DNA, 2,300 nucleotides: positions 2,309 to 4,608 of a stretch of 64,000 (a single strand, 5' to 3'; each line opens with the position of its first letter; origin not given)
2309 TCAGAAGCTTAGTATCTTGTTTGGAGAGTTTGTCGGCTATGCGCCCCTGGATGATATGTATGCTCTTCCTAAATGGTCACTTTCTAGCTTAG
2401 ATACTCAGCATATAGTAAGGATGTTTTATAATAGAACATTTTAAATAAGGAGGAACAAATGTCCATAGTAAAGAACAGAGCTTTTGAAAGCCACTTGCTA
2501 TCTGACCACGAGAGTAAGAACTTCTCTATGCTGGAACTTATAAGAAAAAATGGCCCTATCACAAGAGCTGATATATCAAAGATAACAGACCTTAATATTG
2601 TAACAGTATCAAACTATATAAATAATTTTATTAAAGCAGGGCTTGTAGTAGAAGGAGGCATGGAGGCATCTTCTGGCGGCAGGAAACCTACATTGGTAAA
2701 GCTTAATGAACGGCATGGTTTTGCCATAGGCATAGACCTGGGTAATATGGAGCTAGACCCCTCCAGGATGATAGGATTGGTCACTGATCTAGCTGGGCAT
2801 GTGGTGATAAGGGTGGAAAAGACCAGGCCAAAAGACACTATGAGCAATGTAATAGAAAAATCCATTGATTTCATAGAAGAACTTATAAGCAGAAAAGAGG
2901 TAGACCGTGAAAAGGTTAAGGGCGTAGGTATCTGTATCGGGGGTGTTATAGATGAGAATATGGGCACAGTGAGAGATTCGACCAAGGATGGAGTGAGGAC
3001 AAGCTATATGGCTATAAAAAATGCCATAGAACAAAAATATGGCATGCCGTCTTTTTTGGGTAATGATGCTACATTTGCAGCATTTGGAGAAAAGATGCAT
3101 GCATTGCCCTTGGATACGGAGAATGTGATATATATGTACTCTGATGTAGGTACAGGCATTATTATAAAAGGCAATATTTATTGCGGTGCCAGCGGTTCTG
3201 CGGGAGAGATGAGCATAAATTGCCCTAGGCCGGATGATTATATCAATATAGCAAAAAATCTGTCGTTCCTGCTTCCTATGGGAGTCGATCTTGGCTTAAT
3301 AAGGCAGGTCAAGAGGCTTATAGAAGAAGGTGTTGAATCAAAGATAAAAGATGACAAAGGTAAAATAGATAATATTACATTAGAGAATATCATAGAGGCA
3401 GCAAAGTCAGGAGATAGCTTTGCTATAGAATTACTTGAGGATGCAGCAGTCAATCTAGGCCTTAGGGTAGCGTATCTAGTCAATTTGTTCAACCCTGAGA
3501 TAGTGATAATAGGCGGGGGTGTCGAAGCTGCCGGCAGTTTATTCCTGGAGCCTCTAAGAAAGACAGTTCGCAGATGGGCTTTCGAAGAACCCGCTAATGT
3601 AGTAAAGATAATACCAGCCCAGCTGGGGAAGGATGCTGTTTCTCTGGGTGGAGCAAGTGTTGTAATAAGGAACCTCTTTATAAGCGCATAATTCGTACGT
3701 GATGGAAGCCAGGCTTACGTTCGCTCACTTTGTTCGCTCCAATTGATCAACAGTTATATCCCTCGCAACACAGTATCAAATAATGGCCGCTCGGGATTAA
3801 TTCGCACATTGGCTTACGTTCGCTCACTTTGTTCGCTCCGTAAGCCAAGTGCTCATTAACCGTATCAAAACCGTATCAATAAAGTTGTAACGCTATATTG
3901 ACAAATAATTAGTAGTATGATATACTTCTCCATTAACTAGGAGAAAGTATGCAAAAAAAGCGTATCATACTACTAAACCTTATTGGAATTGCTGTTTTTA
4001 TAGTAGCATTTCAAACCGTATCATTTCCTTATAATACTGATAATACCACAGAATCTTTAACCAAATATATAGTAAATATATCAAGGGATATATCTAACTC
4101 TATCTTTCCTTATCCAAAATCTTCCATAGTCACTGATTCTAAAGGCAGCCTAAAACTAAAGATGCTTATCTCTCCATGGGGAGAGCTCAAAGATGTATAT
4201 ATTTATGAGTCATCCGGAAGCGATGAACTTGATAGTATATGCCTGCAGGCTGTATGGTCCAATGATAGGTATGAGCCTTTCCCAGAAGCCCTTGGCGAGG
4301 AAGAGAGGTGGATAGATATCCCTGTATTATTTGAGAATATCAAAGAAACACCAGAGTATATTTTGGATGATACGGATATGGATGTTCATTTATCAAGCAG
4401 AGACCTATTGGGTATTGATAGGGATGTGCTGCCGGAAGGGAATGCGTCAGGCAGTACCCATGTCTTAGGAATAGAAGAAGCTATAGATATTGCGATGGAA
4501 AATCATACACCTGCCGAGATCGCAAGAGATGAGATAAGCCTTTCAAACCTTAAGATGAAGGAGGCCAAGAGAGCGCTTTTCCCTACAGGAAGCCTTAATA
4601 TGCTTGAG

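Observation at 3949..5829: TolC-family outer-membrane channel with an N-terminal TonB-C-like domain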

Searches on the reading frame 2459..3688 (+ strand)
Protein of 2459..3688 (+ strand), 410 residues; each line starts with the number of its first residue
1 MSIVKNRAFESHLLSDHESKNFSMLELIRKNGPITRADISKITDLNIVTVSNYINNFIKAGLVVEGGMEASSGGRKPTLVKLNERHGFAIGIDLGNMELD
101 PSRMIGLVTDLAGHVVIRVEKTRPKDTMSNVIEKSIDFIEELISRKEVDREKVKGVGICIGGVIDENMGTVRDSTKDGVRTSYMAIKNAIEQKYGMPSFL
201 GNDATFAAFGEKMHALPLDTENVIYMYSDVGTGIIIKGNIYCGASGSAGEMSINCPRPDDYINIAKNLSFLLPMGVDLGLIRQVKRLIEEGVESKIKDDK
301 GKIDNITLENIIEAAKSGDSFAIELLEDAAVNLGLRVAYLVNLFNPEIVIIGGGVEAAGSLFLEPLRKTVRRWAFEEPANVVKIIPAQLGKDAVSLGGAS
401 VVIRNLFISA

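Call 3: search_protein_families(library=pfam, proteins=[window:2459-3688:+], max_evalue=10)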
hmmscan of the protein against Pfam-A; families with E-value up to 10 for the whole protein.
window:2459-3688:+ (410 aa): 10 families
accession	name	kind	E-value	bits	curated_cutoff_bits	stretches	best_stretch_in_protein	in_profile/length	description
PF00480.26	ROK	-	2.1e-36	126.4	22.9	2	90-251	2-155/294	ROK family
PF13412.12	HTH_24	-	2.9e-07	30.4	21.9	1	24-63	8-47/48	Winged helix-turn-helix DNA-binding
PF12802.13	MarR_2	-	0.0035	17.9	27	1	22-64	8-51/61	MarR family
PF01047.28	MarR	-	0.015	15.6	24.6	1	21-63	5-47/59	MarR family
PF13545.12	HTH_Crp_2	-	0.019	15.4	27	1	33-65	22-55/70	Crp-like helix-turn-helix domain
PF14947.12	HTH_45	-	0.053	14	25.5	1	22-66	9-52/77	Winged helix-turn-helix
PF22317.1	PolB_N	-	0.084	13.3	27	1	12-29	17-34/54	DNA polymerase II small subunit, N-terminal domain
PF13463.12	HTH_27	-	0.12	13.1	22.2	1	25-82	9-64/68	Winged helix DNA-binding domain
PF08279.18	HTH_11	-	0.12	12.8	25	1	23-65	4-47/55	HTH domain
PF04079.22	SMC_ScpB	-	0.2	11.7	27.4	1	24-73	88-134/160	Segregation and condensation complex subunit ScpB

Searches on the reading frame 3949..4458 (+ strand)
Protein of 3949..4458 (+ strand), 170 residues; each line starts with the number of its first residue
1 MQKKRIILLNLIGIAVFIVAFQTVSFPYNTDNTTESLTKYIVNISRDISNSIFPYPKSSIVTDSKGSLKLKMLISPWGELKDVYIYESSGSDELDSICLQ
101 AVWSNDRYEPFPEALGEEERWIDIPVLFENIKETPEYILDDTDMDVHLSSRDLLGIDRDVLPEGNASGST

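Call 3: search_protein_families(library=pfam, proteins=[window:3949-4458:+], max_evalue=10)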
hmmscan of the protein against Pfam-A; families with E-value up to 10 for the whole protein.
window:3949-4458:+ (170 aa): 2 families
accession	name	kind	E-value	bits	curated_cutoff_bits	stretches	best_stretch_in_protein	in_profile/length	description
PF03544.19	TonB_C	-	4.5e-09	37.1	24.6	1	54-129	4-78/79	Gram-negative bacterial TonB protein C-terminal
PF13103.11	TonB_2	-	0.00014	22.3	22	1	39-124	3-83/85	TonB C terminal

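Call 4: search_protein_families(library=ncbifam, proteins=[window:3949-4458:+], max_evalue=10)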
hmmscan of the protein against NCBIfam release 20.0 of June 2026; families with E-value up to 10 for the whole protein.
window:3949-4458:+ (170 aa): 1 family
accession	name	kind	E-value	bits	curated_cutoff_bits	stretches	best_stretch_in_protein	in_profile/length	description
TIGR01352.1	tonB_Cterm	subfamily_domain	1.8e-05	25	27.1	1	55-129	3-74/76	TonB family protein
